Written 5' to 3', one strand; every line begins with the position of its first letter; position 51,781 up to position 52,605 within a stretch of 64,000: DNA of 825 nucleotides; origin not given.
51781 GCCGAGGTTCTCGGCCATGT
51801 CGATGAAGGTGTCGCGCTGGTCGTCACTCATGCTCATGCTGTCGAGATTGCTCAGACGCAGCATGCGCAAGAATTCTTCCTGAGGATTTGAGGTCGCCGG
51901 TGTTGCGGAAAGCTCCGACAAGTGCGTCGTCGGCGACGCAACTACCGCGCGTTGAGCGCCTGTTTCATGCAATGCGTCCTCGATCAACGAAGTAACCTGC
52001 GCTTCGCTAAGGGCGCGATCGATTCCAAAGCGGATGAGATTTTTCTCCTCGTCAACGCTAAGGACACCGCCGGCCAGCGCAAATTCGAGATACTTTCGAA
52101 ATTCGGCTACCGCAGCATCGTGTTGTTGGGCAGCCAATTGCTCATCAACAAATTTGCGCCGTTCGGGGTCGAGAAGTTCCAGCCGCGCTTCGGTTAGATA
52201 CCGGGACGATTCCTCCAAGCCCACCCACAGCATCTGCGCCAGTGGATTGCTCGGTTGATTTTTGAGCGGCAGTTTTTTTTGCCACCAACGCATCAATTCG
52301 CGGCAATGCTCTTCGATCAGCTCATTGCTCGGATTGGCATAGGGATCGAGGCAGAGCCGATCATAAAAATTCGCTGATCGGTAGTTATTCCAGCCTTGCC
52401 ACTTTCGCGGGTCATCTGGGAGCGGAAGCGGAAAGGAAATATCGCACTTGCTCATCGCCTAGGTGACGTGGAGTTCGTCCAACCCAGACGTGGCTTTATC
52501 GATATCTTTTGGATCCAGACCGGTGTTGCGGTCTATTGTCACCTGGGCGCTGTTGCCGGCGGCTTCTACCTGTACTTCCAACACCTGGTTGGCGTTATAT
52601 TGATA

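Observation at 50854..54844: Private, non-canonical Hsp70 / GrpE-like / J-like-FGE three-gene module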

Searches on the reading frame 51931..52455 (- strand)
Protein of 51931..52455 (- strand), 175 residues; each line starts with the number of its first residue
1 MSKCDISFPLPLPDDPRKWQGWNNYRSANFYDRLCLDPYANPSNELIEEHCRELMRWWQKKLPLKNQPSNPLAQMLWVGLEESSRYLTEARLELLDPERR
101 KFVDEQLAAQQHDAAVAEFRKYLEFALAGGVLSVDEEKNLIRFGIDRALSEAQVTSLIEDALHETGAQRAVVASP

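Call 27: search_solved_structures(query=A1, max_evalue=10, show_alignments=2)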
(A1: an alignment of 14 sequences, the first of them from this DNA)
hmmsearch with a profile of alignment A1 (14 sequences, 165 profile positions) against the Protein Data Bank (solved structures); distinct sequences matched with E-value up to 10: 41.
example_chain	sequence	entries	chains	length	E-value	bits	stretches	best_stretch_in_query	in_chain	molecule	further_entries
6hiv_BK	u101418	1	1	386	8.9e-05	25.7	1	23-106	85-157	mL77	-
6yxx_BK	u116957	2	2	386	9e-05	25.7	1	23-106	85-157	Chaperone protein DNAj, putative | mL77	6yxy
6hix_BK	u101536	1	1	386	9e-05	25.7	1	23-106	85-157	Chaperone protein DNAj, putative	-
7aoi_BK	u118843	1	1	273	0.00058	23.1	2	24-50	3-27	Chaperone protein DNAj, putative,mL77,Chaperone protein DNAj, putative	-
3emf_A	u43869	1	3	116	0.0016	21.6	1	72-142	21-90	Hia (Adhesin)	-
2ej7_A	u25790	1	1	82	0.0035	20.5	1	24-100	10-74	HCG3 gene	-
2dmx_A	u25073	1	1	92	0.0047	20.1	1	23-100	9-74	DnaJ homolog subfamily B member 8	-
2ctp_A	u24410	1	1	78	0.0048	20.1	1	69-100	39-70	DnaJ homolog subfamily B member 12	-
2n04_A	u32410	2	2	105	0.02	18.1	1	22-99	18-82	DnaJ homolog subfamily C member 5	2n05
6iws_A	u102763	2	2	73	0.021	18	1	21-100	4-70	DnaJ homolog subfamily A member 3, mitochondrial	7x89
9dyv_A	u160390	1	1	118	0.023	17.9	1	22-100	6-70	Chaperone protein DnaJ 2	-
2ctw_A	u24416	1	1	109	0.025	17.7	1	22-99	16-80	DnaJ homolog subfamily C member 5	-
4bm5_A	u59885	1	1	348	0.026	17.7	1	107-157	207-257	SIMILAR TO CHLOROPLAST INNER MEMBRANE PROTEIN TIC110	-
4j7z_A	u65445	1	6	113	0.032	17.4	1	23-100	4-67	Chaperone protein DnaJ 2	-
6u3r_A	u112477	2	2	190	0.038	17.2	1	24-100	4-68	DnaJ homolog subfamily B member 6,DnaJ homolog subfamily B member 6 | DnaJ homolog subfamily B member 6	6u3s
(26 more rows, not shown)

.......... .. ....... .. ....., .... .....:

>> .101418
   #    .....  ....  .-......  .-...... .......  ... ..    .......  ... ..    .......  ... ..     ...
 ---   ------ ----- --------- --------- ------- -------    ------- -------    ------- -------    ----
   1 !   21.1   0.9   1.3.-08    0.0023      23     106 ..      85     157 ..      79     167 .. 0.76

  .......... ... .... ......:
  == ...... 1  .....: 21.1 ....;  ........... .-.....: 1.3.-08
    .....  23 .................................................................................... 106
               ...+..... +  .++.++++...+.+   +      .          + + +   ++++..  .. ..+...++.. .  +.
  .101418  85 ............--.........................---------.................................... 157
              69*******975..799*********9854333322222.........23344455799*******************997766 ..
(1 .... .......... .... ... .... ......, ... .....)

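Call 29: find_related_loci(query=A2, collection=genome_contigs, flank=8000)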
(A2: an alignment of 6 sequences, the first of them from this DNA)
Query A2 (170 aa) in genome_contigs; peptide patterns used: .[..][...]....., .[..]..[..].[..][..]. (x = any residue, [..] = any of these).
517 stretches matched a pattern; 348 encode a relative of the query (tblastn E <= 1e-3); the best 80 are kept; 80 distinct loci.
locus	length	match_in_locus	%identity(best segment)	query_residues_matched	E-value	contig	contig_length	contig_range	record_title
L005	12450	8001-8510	91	1-170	2e-107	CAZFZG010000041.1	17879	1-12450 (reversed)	MAG TPA_asm: uncultured Chthoniobacteraceae bacterium isolate SRP273308_co1_276 genome assembly, contig: NODE_3460_lengt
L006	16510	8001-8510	85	1-170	4e-101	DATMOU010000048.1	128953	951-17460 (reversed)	MAG TPA_asm: Chthoniobacterales bacterium isolate SMAG_U12884 k141_2303813, whole genome shotgun sequence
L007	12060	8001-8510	84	1-170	1e-99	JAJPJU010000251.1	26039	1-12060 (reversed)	MAG: Spartobacteria bacterium isolate Centralia_MAG_554 k107_10666039, whole genome shotgun sequence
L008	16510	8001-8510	83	1-170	2e-99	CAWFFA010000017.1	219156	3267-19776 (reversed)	MAG: uncultured Verrucomicrobiae bacterium isolate MFD05521.bin.2.89 genome assembly, contig: contig_51802, whole genome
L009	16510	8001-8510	82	1-170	6e-99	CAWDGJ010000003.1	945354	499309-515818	MAG: uncultured Verrucomicrobiae bacterium isolate MFD06085.bin.2.142 genome assembly, contig: contig_42683, whole genom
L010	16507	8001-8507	83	1-169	1e-98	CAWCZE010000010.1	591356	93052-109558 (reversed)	MAG: uncultured Verrucomicrobiae bacterium isolate MFD01213.bin.2.185 genome assembly, contig: contig_6778, whole genome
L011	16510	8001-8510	81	1-170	4e-96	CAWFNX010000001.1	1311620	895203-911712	MAG: uncultured Verrucomicrobiae bacterium isolate MFD06085.bin.1.132 genome assembly, contig: contig_14733, whole genom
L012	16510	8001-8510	80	1-170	5e-95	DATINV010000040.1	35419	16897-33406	MAG TPA_asm: Chthoniobacterales bacterium isolate SMAG_U15805 k141_1398979, whole genome shotgun sequence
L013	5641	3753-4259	79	1-169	1e-94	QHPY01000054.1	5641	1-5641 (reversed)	MAG: Verrucomicrobia bacterium isolate AV18 14_1009_12_30cm_scaffold_11855_curated, whole genome shotgun sequence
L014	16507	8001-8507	79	1-169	4e-94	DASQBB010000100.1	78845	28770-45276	MAG TPA_asm: Chthoniobacterales bacterium isolate SMAG_U11660 k141_2069551, whole genome shotgun sequence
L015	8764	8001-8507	78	1-169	4e-94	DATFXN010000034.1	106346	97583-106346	MAG TPA_asm: Chthoniobacterales bacterium isolate SMAG_U9518 k141_8609711, whole genome shotgun sequence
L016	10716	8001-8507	77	1-169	4e-93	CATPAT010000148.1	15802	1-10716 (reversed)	MAG: uncultured Chthoniobacterales bacterium isolate COA_Bin_6_2 genome assembly, contig: co_assembly_000000080871, whol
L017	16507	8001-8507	80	1-169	3e-93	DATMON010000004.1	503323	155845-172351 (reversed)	MAG TPA_asm: Chthoniobacterales bacterium isolate SMAG_U12877 k141_2870967, whole genome shotgun sequence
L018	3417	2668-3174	79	1-169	6e-94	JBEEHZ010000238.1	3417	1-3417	MAG: Verrucomicrobiota bacterium isolate BP_750 scaffold_288067, whole genome shotgun sequence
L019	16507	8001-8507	78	1-169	2e-92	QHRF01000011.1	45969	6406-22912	MAG: Verrucomicrobia bacterium isolate AV11 14_0927_05_40cm_scaffold_1820_e_215_curated, whole genome shotgun sequence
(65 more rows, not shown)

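Call 97: search_dna_similar(query=window:51931-52455:-, collection=plasmids, mode=protein, max_evalue=0.001, max_rows=10)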
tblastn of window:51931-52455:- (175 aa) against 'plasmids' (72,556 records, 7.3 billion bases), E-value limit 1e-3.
No match.

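Call 98: search_dna_similar(query=window:51931-52455:-, collection=phages, mode=protein, max_evalue=0.001, max_rows=10)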
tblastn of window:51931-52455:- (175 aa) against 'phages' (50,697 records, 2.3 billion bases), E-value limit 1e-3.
No match.

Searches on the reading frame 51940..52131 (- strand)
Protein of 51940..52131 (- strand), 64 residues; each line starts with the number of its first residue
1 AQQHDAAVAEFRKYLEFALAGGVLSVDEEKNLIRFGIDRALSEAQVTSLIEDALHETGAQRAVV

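Call 93: search_solved_structures(query=A9, max_evalue=10, show_alignments=2)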
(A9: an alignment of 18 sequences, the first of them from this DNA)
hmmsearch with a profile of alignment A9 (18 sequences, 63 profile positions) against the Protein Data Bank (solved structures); distinct sequences matched with E-value up to 10: 48.
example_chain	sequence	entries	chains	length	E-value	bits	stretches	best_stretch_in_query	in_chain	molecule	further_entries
2ou3_A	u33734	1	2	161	0.00049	23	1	14-49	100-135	Tellurite resistance protein of COG3793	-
4bm5_A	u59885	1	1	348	0.0018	21.1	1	8-56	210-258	SIMILAR TO CHLOROPLAST INNER MEMBRANE PROTEIN TIC110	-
8v2d_J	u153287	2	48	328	0.0033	20.3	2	26-49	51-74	O43_129 component A | O43_129_+4 component A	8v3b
1is1_A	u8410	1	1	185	0.026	17.4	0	3-31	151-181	RIBOSOME RECYCLING FACTOR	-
8hkc_E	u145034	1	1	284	0.071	16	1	23-59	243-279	RNA polymerase sigma factor RpoH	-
7vf9_F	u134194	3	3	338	0.13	15.2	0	26-57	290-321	RNA polymerase sigma factor RpoS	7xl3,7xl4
7f0r_F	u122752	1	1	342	0.13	15.2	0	26-57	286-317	RNA polymerase sigma factor RpoS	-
4dhd_A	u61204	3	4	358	0.18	14.7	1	15-56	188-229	Polyprenyl synthetase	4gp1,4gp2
8f53_A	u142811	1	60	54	0.22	14.5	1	34-56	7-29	RC_I_2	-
4g8x_A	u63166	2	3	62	0.22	14.4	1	30-57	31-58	RNA polymerase sigma factor rpoD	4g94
4nps_A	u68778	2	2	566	0.29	14.1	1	24-54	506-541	Bartonella effector protein (Bep) substrate of VirB T4SS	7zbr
9spz_A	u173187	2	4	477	0.3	14.1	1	32-58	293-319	Nitrogenase protein alpha chain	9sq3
9wsf_A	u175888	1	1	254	0.3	14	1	27-50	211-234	RNA polymerase sigma factor FliA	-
9wsm_F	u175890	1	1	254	0.3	14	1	27-50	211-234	RNA polymerase sigma factor FliA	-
6fi7_A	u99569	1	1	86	0.31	14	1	30-55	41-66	RNA polymerase sigma factor RpoS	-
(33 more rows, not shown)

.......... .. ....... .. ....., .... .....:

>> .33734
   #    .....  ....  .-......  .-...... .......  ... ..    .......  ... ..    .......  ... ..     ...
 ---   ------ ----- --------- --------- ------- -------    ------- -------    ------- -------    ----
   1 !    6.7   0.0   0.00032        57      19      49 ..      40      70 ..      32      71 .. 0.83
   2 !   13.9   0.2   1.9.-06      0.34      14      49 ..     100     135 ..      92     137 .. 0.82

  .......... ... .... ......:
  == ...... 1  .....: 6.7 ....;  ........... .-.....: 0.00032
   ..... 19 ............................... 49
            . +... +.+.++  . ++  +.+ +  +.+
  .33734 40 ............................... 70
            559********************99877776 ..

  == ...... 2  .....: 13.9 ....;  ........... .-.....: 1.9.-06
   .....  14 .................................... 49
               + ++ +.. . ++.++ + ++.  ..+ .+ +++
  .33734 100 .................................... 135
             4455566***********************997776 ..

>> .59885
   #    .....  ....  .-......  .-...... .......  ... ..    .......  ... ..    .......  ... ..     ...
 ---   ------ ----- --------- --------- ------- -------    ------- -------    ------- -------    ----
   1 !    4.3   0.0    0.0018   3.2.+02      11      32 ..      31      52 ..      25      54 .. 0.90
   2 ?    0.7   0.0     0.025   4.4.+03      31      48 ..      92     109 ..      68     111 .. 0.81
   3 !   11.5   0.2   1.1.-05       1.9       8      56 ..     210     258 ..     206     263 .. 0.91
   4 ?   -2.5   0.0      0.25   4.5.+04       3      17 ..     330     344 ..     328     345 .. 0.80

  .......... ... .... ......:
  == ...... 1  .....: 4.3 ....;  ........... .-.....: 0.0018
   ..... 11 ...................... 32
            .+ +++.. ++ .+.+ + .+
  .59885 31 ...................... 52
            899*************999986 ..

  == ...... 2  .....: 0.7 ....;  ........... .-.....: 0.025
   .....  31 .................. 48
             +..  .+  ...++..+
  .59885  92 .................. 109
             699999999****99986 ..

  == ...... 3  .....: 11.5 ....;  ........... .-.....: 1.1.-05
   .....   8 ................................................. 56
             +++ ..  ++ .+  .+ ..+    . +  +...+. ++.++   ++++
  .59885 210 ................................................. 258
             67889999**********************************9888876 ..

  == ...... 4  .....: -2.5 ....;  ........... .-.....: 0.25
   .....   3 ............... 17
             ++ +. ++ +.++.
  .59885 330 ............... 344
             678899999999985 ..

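Call 94: search_protein_families(library=pfam, alignment_id=A9, max_evalue=10)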
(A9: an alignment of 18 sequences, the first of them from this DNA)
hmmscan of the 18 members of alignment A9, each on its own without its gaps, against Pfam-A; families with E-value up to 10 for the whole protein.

A. member 1, seq(64 aa): 2 families
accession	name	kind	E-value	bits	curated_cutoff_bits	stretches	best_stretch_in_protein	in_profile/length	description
PF00977.27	His_biosynth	-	0.033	14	23.6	1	6-64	63-126/228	Histidine biosynthesis protein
PF20846.3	PNMA_N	-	0.13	13.1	27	1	24-61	13-50/92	PNMA N-terminal RRM-like domain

B. families by the number of members that match (of 18 scanned): 20 families
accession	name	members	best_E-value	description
PF05099.18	TerB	3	0.057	Tellurite resistance protein TerB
PF22915.1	ARMH5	2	0.1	Armadillo-like helical domain-containing protein 5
PF07261.16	DnaB_2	1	0.0046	Replication initiation and membrane attachment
PF24224.1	DUF7440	1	0.012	Family of unknown function (DUF7440)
PF22233.2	PhyR_sigma-like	1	0.026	Response regulator PhyR, sigma-like domain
PF16282.11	SANT_DAMP1_like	1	0.03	SANT/Myb-like domain of DAMP1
PF00977.27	His_biosynth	1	0.033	Histidine biosynthesis protein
PF13404.12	HTH_AsnC-type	1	0.044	AsnC-type helix-turn-helix domain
PF18537.6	CODH_A_N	1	0.062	Carbon monoxide dehydrogenase subunit alpha N-terminal domain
PF18175.6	HU-CCDC81_bac_2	1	0.063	CCDC81-like prokaryotic HU domain 2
PF22476.1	Ago_N_3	1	0.09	Argonaute, N-terminal domain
PF20846.3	PNMA_N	1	0.13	PNMA N-terminal RRM-like domain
PF01546.33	Peptidase_M20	1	0.14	Peptidase family M20/M25/M40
PF16221.11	HTH_47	1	0.16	winged helix-turn-helix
PF05635.17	23S_rRNA_IVP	1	0.16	23S rRNA-intervening sequence protein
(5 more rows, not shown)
